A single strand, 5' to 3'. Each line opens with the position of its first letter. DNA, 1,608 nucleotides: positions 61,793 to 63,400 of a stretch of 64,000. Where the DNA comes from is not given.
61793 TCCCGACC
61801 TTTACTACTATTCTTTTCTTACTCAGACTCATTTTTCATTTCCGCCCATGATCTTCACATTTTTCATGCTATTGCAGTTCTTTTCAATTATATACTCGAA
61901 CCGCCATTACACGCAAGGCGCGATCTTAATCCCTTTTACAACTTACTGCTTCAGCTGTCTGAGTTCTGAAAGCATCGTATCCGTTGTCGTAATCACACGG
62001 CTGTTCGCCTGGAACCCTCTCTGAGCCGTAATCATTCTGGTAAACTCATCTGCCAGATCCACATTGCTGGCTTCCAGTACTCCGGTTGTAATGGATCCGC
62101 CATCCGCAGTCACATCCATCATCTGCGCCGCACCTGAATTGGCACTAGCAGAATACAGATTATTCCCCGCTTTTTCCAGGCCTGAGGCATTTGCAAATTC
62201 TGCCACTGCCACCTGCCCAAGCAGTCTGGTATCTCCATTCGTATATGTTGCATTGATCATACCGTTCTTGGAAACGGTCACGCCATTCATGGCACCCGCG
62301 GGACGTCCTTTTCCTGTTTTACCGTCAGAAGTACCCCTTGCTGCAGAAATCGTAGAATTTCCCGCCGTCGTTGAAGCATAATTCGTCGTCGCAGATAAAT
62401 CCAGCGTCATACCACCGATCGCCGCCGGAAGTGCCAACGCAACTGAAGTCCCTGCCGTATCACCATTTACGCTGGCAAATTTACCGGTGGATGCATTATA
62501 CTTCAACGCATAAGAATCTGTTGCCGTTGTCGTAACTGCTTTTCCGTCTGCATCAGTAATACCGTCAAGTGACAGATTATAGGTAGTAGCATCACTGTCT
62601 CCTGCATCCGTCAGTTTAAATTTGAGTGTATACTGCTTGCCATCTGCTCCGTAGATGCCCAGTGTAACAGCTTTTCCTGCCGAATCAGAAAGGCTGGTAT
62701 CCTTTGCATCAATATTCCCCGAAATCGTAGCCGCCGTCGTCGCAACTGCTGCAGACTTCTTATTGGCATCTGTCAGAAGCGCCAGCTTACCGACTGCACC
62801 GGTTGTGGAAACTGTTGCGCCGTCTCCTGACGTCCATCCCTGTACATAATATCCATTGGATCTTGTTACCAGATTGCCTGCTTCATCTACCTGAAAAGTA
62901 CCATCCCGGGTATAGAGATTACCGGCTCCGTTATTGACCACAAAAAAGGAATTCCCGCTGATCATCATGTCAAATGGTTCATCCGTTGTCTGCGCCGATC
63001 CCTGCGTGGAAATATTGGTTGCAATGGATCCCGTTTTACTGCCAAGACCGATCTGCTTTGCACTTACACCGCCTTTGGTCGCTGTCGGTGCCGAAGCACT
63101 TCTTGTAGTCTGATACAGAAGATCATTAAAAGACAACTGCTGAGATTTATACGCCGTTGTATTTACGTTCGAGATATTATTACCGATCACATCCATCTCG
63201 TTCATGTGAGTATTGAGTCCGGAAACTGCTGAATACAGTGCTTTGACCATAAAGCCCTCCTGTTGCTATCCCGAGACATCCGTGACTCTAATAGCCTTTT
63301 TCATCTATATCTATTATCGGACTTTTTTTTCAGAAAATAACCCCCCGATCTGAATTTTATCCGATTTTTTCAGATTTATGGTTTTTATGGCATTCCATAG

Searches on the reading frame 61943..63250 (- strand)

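Call 67: search_protein_families(library=pfam, proteins=[window:61943-63250:-], max_evalue=0.000001)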
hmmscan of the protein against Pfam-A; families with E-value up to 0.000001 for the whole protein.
window:61943-63250:- (435 aa): 3 families
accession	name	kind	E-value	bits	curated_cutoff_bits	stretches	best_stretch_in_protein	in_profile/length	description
PF06429.18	Flg_bbr_C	-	1.8e-17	63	23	1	389-433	2-46/46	Flagellar basal body rod FlgEFG protein C-terminal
PF22692.1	LlgE_F_G_D1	-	3.4e-12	46.8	27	1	96-144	1-44/64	Flagellar hook protein FlgE/F/G D1 domain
PF00460.25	Flg_bb_rod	-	2.7e-08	34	20.7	1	5-35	1-31/31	Flagella basal body rod protein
